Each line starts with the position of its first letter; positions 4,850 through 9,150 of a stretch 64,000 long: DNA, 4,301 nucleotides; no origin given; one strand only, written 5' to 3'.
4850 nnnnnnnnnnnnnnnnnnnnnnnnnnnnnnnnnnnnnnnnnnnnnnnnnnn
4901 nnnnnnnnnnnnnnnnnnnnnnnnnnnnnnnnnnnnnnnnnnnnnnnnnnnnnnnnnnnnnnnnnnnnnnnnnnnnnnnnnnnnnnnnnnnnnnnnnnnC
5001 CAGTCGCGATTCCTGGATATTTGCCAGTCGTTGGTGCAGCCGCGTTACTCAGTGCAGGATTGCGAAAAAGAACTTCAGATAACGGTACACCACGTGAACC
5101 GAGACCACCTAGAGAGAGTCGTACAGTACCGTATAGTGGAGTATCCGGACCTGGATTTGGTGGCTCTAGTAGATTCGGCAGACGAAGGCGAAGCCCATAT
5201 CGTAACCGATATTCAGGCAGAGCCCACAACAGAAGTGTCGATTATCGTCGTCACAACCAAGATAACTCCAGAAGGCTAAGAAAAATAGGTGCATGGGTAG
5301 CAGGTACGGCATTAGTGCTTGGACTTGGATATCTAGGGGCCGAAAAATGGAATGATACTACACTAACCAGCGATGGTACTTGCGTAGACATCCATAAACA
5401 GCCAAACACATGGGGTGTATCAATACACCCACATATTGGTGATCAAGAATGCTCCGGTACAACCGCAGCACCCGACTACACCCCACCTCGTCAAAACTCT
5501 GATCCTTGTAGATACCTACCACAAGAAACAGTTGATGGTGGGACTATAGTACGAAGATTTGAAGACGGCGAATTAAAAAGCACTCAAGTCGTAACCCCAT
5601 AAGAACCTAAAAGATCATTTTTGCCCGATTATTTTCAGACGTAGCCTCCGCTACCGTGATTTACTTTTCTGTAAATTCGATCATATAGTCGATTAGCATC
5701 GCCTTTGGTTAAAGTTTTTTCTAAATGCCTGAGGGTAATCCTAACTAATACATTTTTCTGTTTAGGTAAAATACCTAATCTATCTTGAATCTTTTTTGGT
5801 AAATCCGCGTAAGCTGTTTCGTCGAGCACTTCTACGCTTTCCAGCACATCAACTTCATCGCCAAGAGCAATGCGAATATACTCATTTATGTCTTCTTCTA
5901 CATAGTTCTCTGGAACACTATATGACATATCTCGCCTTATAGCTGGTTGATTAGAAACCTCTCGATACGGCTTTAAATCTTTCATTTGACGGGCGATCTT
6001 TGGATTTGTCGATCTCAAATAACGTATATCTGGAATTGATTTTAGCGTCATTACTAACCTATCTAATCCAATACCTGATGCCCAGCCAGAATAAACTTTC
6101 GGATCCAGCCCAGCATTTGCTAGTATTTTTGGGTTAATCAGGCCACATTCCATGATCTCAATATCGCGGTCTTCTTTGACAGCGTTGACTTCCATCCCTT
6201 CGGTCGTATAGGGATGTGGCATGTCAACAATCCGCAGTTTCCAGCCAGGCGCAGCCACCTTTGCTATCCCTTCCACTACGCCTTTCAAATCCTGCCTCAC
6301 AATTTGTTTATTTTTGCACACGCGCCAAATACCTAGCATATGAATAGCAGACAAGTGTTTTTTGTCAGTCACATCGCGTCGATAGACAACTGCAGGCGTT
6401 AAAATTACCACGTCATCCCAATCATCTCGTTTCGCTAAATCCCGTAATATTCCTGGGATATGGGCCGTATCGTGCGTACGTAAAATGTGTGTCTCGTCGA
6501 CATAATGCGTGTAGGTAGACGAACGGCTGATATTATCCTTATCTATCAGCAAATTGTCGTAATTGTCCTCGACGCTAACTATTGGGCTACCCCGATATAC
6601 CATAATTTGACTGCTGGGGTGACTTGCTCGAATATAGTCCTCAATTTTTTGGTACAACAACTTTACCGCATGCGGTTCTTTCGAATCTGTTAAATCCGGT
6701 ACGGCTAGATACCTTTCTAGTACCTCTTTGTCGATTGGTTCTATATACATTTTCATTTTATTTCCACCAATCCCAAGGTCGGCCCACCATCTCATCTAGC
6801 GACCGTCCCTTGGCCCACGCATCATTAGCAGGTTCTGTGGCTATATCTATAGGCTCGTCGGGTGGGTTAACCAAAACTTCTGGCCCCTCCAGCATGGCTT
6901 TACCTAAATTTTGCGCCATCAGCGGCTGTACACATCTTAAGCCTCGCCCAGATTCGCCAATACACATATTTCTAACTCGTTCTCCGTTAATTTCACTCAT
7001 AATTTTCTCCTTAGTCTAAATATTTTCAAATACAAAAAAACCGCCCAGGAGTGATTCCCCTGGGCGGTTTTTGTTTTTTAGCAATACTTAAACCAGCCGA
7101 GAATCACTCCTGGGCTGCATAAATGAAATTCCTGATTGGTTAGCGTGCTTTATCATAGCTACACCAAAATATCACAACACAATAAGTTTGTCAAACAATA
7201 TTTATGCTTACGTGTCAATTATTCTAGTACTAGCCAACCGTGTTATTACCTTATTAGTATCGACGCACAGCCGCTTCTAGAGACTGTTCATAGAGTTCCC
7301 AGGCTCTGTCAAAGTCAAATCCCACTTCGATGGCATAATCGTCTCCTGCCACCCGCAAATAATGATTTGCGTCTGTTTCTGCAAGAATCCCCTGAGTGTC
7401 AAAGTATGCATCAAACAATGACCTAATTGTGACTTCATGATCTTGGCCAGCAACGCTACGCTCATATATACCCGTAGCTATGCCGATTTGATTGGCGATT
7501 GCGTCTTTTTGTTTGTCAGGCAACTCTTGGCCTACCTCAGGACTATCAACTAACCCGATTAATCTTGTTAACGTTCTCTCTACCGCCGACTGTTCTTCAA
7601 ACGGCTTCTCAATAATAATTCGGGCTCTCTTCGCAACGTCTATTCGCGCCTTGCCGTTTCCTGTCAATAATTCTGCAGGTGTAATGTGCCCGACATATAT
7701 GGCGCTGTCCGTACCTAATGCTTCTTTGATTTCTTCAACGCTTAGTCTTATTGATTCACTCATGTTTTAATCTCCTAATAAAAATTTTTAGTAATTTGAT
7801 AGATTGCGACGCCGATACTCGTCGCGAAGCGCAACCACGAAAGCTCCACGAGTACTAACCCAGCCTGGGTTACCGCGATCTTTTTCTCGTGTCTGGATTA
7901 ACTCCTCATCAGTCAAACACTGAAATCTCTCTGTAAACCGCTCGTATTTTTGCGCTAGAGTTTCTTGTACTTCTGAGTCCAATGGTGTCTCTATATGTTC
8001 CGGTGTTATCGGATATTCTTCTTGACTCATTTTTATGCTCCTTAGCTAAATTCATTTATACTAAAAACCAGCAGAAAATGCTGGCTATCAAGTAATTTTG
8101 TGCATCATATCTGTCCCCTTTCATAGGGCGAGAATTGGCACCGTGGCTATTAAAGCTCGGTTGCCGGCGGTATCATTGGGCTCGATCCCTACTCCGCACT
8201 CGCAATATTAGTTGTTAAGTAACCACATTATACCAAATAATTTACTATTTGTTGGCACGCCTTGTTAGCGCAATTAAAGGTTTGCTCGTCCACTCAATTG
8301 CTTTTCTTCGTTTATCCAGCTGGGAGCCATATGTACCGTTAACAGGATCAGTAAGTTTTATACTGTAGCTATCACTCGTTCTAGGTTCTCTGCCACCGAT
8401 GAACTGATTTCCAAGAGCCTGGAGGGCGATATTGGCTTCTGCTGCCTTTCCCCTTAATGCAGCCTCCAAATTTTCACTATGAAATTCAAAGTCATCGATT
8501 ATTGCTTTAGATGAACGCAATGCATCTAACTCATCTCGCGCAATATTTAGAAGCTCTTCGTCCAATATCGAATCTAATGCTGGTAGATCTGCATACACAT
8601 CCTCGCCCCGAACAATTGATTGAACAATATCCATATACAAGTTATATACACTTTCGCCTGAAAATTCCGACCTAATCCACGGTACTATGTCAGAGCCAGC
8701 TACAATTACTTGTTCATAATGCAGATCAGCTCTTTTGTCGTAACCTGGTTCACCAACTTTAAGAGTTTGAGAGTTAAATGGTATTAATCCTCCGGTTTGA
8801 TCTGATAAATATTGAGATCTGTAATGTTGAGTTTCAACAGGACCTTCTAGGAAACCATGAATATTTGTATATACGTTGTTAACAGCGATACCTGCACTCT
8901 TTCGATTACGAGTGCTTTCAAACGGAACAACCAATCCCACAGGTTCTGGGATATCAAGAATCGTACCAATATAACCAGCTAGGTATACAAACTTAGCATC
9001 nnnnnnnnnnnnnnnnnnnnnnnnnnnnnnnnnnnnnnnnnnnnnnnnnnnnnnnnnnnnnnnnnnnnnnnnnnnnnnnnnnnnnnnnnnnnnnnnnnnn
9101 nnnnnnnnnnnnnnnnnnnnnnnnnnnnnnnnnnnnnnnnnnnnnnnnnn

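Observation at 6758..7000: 80-aa protein with Trp-rich C-terminal tail translationally coupled to the ligase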

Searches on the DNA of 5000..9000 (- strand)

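Call 7: search_rna_families(source=window, start=5000, end=9000, threshold=evalue, max_evalue=1, show_alignments=3)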
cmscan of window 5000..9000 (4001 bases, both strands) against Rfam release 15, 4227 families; matches with E-value up to 1: 9.
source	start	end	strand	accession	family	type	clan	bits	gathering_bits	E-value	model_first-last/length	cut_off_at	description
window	8104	8211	-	RF00162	SAM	Cis-reg; riboswitch;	CL00012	49.3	44.4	1.7e-09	1-108/108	no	SAM riboswitch aptamer (S box leader)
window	7029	7116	-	RF04312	trpB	Cis-reg;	-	35.3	59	0.023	1-107/107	no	trpB ncRNA motif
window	7033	7151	-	RF00514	His_leader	Cis-reg; leader;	-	32.9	49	0.011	1-126/126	no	Histidine operon leader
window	7001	7079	+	RF02064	STnc370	Gene; sRNA;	-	31.3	54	0.18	1-71/71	no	Enterobacterial sRNA STnc370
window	6997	7075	+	RF00514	His_leader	Cis-reg; leader;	-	26.1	49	0.28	1-126/126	no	Histidine operon leader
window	7042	7116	-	RF04245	MIR169_7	Gene; miRNA;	CL00098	25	44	0.21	1-85/85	no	MIR169_7 microRNA precursor family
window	6966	7073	+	RF02450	ncr1175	Gene; sRNA;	-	23.6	60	0.41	1-110/110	no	Bacillus sRNA ncr1175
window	7033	7175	-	RF01769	greA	Cis-reg; leader;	-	23.4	60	0.41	1-124/124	no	Enterobacteria greA leader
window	7010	7097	-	RF04156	MIR2670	Gene; miRNA;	-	21.9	117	0.16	1-200/200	no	MIR2670 microRNA precursor family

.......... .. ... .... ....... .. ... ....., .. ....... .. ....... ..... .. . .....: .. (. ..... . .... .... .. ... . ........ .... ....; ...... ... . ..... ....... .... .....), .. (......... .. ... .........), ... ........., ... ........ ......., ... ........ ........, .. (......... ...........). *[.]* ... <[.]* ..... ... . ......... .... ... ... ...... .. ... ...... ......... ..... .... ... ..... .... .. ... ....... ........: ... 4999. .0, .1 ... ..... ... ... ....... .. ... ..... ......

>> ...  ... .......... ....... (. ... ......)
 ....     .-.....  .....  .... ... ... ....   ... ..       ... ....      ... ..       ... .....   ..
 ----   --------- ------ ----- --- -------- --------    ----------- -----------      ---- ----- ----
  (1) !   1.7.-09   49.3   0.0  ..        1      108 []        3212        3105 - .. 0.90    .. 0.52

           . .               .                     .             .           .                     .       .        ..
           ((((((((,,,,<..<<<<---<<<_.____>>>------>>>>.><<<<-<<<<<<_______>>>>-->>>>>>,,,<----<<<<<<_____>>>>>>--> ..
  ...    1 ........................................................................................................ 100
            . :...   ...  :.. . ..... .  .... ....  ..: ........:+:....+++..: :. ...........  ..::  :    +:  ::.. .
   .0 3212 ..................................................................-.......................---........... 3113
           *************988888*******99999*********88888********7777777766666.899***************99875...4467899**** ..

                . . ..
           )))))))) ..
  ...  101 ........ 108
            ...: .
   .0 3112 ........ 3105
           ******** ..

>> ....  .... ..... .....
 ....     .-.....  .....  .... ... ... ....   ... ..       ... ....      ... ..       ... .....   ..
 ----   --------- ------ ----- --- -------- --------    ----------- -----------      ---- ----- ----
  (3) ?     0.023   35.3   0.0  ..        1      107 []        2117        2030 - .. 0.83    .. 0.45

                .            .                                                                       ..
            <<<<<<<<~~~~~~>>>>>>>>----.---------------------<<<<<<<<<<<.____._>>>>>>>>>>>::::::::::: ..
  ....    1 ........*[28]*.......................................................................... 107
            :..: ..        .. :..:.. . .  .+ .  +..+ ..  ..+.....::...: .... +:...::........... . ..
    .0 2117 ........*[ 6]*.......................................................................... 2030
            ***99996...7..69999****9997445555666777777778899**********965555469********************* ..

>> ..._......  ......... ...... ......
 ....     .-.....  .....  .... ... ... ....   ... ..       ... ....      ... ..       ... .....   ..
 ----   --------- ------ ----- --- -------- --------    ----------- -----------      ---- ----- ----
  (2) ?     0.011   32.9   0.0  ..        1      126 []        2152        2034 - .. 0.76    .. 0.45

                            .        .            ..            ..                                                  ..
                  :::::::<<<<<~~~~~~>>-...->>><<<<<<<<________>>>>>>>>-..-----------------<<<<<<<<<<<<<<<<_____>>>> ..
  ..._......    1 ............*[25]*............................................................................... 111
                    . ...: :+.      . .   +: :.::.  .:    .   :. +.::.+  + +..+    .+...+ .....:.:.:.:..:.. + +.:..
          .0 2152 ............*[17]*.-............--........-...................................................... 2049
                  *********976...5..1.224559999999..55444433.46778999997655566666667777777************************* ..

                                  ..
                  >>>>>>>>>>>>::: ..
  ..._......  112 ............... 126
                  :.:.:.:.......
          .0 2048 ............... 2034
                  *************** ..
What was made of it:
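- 7034..7072 (-): Intrinsic terminator: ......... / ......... stem plus a U7 tract. Rfam gives only sub-threshold matches to trpB motif and His_leader (call 7).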

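Call 58: search_rna_families(sources=[L010, L011, L014, L015, L017, L022, L023, L031, L036, L041, L047, L048, L060, L063, L068], threshold=gathering)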
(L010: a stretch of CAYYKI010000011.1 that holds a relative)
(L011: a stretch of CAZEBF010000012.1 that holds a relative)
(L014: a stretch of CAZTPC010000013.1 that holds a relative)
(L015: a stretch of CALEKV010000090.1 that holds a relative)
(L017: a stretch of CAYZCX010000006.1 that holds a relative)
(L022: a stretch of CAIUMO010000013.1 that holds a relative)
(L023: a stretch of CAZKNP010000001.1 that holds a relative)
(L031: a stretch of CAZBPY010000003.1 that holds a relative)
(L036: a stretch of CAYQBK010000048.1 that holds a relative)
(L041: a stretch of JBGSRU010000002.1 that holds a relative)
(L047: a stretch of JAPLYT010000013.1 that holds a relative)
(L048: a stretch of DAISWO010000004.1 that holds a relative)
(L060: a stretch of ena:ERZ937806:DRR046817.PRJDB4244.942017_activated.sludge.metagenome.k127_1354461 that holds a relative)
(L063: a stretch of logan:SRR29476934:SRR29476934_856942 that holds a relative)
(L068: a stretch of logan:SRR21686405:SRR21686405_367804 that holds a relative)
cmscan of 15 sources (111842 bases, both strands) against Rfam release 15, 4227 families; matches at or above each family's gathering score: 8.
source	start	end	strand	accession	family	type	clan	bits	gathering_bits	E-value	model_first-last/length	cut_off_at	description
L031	2900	2973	+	RF00005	tRNA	Gene; tRNA;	CL00001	73.6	29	5.6e-14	1-71/71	no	tRNA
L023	6589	6987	-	RF00023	tmRNA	Gene;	CL00001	69.2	47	1.3e-24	1-374/374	no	transfer-messenger RNA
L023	5810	5883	-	RF00005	tRNA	Gene; tRNA;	CL00001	66.6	29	4.6e-12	1-71/71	no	tRNA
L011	5160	5268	+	RF00162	SAM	Cis-reg; riboswitch;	CL00012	62.1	44.4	9e-12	1-108/108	no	SAM riboswitch aptamer (S box leader)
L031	3494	3565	+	RF00005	tRNA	Gene; tRNA;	CL00001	62.1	29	8.1e-11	1-71/71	no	tRNA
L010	8005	8076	-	RF00005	tRNA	Gene; tRNA;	CL00001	58.5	29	8.2e-10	1-71/71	no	tRNA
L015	6367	6438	-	RF00005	tRNA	Gene; tRNA;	CL00001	57.2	29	1.8e-09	1-71/71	no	tRNA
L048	2538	2648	+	RF00162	SAM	Cis-reg; riboswitch;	CL00012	51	44.4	1.5e-08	1-108/108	no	SAM riboswitch aptamer (S box leader)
